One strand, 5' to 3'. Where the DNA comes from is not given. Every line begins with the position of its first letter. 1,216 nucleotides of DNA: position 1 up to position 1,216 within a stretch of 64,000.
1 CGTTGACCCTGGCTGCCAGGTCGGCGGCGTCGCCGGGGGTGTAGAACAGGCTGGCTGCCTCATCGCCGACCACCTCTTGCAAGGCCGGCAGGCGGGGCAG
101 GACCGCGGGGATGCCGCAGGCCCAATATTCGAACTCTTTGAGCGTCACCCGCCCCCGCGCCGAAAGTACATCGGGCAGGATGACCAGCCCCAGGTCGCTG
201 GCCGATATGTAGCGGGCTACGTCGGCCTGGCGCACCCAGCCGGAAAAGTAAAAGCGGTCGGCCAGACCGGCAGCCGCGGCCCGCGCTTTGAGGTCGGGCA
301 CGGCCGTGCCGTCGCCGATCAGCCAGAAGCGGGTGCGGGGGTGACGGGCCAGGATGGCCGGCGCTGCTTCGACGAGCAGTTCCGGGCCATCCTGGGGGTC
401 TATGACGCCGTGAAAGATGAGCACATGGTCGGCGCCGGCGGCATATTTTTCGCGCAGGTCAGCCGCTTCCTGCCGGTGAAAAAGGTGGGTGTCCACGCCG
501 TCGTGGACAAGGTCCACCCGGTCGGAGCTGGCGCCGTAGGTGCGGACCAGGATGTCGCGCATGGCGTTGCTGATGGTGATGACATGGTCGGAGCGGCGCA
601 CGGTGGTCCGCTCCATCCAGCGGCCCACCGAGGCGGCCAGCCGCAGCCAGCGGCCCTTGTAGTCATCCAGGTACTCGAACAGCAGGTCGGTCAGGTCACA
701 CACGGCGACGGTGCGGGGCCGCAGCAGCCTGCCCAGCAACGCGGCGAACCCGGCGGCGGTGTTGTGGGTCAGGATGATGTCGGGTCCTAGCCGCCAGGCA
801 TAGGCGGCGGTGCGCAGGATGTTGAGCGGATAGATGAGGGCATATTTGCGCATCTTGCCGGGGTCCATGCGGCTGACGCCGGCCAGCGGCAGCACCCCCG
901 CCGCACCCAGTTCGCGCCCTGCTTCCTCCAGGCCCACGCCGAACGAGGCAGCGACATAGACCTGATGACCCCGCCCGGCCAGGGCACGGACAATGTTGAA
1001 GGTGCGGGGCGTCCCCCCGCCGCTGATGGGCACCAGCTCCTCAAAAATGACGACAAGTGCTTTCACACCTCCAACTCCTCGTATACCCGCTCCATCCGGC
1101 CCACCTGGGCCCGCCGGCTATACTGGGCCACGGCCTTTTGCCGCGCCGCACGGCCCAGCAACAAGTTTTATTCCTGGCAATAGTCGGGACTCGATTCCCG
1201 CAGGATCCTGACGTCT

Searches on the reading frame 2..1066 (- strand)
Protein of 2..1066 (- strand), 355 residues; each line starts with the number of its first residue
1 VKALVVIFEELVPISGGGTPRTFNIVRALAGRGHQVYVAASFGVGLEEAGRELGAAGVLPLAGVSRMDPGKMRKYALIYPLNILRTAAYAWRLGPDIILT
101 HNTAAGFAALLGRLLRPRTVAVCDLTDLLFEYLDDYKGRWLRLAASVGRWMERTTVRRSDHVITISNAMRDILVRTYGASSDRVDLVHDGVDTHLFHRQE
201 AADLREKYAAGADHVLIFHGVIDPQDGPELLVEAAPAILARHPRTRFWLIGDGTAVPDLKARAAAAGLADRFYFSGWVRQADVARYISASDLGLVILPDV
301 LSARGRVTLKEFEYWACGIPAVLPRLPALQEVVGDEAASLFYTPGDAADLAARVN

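Call 38: search_protein_families(library=pfam, alignment_id=A4, max_evalue=0.000001)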
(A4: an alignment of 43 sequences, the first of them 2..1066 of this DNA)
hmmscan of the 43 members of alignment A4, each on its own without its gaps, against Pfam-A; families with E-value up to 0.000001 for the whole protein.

A. member 1, window:2-1066:- (355 aa): 5 families
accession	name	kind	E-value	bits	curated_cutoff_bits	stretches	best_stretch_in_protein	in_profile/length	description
PF13439.12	Glyco_transf_4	-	7.5e-24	85.1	28.5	1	16-194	2-169/170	Glycosyltransferase Family 4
PF13579.12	Glyco_trans_4_4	-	9.9e-20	71.9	29.7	1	16-189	1-157/158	Glycosyl transferase 4-like domain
PF13692.12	Glyco_trans_1_4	-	1.8e-19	70.8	27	1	214-354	2-136/142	Glycosyl transferases group 1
PF00534.26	Glycos_transf_1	-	4.6e-15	56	26.4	1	206-355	7-153/172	Glycosyl transferases group 1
PF13524.12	Glyco_trans_1_2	-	6e-08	33.2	25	1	240-351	10-105/144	Glycosyl transferase-like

B. families by the number of members that match (of 43 scanned): 76 families (the first 25 are shown)
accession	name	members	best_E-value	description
PF02518.31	HATPase_c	3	3.2e-29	Histidine kinase-, DNA gyrase B-, and HSP90-like ATPase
PF00384.28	Molybdopterin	2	7.1e-60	Molybdopterin oxidoreductase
PF01512.22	Complex1_51K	2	2e-47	Nuo51 FMN-binding domain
PF10589.14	NADH_4Fe-4S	2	1.7e-32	NADH-ubiquinone oxidoreductase-F iron-sulfur binding region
PF13439.12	Glyco_transf_4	2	7.5e-24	Glycosyltransferase Family 4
PF13692.12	Glyco_trans_1_4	2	3.7e-20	Glycosyl transferases group 1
PF13579.12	Glyco_trans_4_4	2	9.9e-20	Glycosyl transferase 4-like domain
PF00027.35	cNMP_binding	2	3.2e-19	Cyclic nucleotide-binding domain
PF00534.26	Glycos_transf_1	2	4.6e-15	Glycosyl transferases group 1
PF13524.12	Glyco_trans_1_2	2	3.5e-08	Glycosyl transferase-like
PF00871.23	Acetate_kinase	1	1.3e-138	Acetokinase family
PF00113.28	Enolase_C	1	3e-131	Enolase, C-terminal TIM barrel domain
PF04227.17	Indigoidine_A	1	4.5e-123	Indigoidine synthase A like protein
PF00266.25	Aminotran_5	1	2e-84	Aminotransferase class-V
PF00291.31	PALP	1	1.2e-77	Pyridoxal-phosphate dependent enzyme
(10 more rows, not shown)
